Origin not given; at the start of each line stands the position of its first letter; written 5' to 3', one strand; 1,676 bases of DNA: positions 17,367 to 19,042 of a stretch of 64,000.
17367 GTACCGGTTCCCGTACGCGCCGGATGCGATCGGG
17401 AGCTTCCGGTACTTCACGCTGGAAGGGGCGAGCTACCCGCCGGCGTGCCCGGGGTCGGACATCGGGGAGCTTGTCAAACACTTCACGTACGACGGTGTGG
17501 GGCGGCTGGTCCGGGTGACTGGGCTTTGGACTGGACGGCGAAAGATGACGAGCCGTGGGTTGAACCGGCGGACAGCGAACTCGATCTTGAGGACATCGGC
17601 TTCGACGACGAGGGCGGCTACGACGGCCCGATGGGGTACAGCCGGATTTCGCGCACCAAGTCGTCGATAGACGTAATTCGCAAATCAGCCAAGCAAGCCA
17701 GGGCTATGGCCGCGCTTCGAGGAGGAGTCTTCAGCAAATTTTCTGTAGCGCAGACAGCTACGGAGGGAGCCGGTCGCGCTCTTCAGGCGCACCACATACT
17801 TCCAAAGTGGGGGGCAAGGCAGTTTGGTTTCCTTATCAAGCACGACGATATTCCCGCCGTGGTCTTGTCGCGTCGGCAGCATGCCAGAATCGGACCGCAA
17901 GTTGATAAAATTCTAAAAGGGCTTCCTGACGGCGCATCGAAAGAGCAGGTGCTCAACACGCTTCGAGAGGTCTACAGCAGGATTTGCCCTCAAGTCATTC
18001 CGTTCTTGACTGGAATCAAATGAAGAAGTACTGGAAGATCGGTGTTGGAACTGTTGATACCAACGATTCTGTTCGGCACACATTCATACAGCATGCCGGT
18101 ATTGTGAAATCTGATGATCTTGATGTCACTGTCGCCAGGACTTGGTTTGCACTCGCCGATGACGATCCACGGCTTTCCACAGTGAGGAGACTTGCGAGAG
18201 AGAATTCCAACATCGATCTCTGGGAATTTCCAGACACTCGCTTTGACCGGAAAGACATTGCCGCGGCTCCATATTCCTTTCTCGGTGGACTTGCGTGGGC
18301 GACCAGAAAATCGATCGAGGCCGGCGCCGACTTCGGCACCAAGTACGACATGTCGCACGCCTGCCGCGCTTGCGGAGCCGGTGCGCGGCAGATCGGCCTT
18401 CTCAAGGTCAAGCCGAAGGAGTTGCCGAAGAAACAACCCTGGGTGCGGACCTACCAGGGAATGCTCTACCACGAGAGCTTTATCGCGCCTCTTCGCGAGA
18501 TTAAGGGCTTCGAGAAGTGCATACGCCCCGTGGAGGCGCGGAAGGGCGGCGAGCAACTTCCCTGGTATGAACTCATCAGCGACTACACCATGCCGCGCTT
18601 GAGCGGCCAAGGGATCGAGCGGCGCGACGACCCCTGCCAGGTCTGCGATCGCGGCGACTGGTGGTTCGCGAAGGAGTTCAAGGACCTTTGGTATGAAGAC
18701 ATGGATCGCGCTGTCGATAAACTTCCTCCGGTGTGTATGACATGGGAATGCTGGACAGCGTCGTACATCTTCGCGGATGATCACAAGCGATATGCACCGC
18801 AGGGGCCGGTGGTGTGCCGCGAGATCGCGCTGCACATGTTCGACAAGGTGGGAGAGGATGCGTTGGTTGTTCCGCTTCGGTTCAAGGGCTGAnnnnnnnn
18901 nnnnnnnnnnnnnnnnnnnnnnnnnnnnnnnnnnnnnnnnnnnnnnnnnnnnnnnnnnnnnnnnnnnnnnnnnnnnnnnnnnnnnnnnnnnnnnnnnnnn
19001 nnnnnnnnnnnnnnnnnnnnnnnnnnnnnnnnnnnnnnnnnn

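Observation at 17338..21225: Array of orphan Rhs C-terminal toxin cassettes (AHH and WHH nucleases) with recombination repeats but no full-length Rhs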

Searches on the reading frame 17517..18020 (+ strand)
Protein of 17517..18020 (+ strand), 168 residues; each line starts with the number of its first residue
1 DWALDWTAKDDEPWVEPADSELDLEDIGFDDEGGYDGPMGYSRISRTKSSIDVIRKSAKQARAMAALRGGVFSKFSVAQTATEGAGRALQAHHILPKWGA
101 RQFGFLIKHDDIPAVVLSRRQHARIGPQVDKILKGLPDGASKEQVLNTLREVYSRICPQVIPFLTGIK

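Call 36: search_protein_families(library=pfam, max_evalue=10, proteins=[window:17517-18020:+])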
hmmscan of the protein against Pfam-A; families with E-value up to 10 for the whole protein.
window:17517-18020:+ (168 aa): 0 families

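Call 37: find_homologous_proteins(query=window:17517-18020:+, max_evalue=0.01)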
Query window:17517-18020:+ (168 aa): 1 proteins with E <= 0.01 among 105 candidates.
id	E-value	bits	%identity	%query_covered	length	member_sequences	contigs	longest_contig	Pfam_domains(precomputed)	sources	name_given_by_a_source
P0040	6.5e-105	366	99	98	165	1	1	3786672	-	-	-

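Call 38: search_solved_structures(query=window:17517-18020:+, max_evalue=10)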
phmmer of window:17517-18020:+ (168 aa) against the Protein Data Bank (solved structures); distinct sequences matched with E-value up to 10: 1.
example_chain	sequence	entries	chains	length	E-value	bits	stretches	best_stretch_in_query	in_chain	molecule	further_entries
3fcp_A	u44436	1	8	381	0.12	15.5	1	76-119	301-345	L-Ala-D/L-Glu epimerase, a muconate lactonizing enzyme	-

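Call 56: predict_structure(alignment_id=A2)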
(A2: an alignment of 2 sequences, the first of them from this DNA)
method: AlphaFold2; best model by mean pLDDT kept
length: 168 residues; sequences in the alignment: 2
mean_pLDDT: 44.5   pTM: 0.39
mean pLDDT of the five models: 44.5, 40.9, 39.2, 38.9, 36.5
residues with pLDDT >= 90: 0; 70-90: 20; 50-70: 46; < 50: 102
segments of 3 or more residues with pLDDT < 50: 1-91, 106-113, 166-168
pLDDT, mean of each block of 10 residues (from residue 1): 29 31 30 32 28 27 26 30 39 57 50 52 67 75 70 64 51
secondary structure, 60 per line:
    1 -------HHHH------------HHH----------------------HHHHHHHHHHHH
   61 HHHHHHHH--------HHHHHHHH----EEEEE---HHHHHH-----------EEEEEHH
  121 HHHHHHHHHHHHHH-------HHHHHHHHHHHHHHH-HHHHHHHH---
elements in order: H8-11 H49-68 H77-84 E89-93 H97-102 E114-118 H119-134 H142-156 H158-165

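Call 62: fold_search(model_id=the predicted structure, library=pdb)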
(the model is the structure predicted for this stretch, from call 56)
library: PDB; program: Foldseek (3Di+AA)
matches with E <= 10: 187; with E <= 0.001: 0
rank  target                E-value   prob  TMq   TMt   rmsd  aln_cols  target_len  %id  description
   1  7lbm_z                2.2e-01  0.21  0.21  0.24  20.8       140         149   15  Structure of the human Mediator-bound transcription pre-initiation complex (released 2021-03-24)
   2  7emf_O                4.5e-01  0.14  0.21  0.22  22.6       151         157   13  Human Mediator (deletion of MED1-IDR) in a Tail-extended conformation (released 2021-05-05)
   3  7ena_o                7.0e-01  0.12  0.23  0.24  20.3       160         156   16  TFIID-based PIC-Mediator holo-complex in pre-assembled state (pre-hPIC-MED) (released 2021-05-26)
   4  6avo_C                1.3e+00  0.08  0.24  0.21  14.3       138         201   13  Cryo-EM structure of human immunoproteasome with a novel noncompetitive inhibitor that selectively inhibits activated  (released 2017-12-06)
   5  7z0h_O                1.3e+00  0.08  0.19  0.08  17.1       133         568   13  Structure of yeast RNA Polymerase III-Ty1 integrase complex at 2.6 A (focus subunit AC40). (released 2023-04-05)
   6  8agb_F                1.8e+00  0.07  0.20  0.14  24.0       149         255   10  Structure of yeast oligosaccharylransferase complex with lipid-linked oligosaccharide bound (released 2022-12-07)
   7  3tpq_A                2.0e+00  0.04  0.20  0.12  16.2       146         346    8  Crystal structure of wild-type MAL RPEL domain in complex with five G-actins (released 2011-10-12)
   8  3u9z_A                2.0e+00  0.02  0.13  0.09  15.7       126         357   11  Crystal structure between actin and a protein construct containing the first beta-thymosin domain of drosophila ciboul (released 2012-01-25)
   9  6e5b_K                2.3e+00  0.06  0.24  0.20  14.5       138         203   11  Human Immunoproteasome 20S particle in complex with compound 1 (released 2019-09-11)
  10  2dmf_MODEL_1_A        2.3e+00  0.04  0.21  0.24  18.6       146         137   11  An extended conformation of the RWD domain of human Ring finger protein 25 (released 2006-10-21)
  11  3ffk_E                2.3e+00  0.02  0.15  0.09  15.0       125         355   10  Crystal structure of human Gelsolin domains G1-G3 bound to Actin (released 2009-10-06)
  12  4eah_D                2.3e+00  0.02  0.14  0.08  17.0       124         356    9  Crystal structure of the formin homology 2 domain of FMNL3 bound to actin (released 2012-12-12)
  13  8bo1_A                2.3e+00  0.02  0.14  0.08  15.3       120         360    8  ExoY Nucleotidyl Cyclase domain from Vibrio nigripulchritudo MARTX toxin, bound to Latrunculin-B-ATP-Mg-actin, and 3'- (released 2023-09-20)
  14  8b6g_CK               2.3e+00  0.02  0.09  0.15  20.9        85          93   12  Cryo-EM structure of succinate dehydrogenase complex (complex-II) in respiratory supercomplex of Tetrahymena thermoph (released 2023-03-29)
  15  5a0q_K                2.5e+00  0.08  0.27  0.25   9.3       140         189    8  Cryo-EM reveals the conformation of a substrate analogue in the human 20S proteasome core (released 2015-12-30)
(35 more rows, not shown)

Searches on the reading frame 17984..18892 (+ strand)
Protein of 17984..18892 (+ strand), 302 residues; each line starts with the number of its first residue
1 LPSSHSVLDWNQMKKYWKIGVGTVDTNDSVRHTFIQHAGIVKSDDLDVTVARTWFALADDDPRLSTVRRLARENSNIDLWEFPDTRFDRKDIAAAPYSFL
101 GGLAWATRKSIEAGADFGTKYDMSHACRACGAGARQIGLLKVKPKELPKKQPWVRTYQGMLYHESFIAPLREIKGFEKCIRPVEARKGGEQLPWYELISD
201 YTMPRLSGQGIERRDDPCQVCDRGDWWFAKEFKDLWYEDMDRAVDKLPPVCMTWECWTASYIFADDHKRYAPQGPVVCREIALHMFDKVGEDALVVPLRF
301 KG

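Call 6: search_protein_families(library=pfam, max_evalue=0.1, proteins=[window:17984-18892:+])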
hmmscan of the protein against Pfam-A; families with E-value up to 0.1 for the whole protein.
window:17984-18892:+ (302 aa): 0 families

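Call 10: search_protein_families(library=ncbifam, max_evalue=1, proteins=[window:17984-18892:+])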
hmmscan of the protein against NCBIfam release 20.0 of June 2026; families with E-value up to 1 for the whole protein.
window:17984-18892:+ (302 aa): 0 families

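Call 36: search_protein_families(library=pfam, max_evalue=10, proteins=[window:17984-18889:+])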
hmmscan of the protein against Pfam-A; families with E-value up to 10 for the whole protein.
window:17984-18889:+ (302 aa): 0 families

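Call 39: search_solved_structures(query=window:17984-18889:+, max_evalue=10)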
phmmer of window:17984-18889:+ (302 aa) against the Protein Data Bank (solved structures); distinct sequences matched with E-value up to 10: 5.
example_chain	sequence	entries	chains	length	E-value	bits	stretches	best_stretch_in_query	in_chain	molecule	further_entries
5fyf_A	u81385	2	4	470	0.55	12.4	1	66-163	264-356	CYTOCHROME P450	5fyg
8hgd_B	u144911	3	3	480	0.57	12.3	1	66-163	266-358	Cytochrome P450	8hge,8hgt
9uy0_A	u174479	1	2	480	0.72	12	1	66-159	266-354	Cytochrome P450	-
9kki_A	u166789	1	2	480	0.83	11.8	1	66-158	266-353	Cytochrome P450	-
9ixl_B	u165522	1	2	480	1.1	11.4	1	66-154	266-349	Cytochrome P450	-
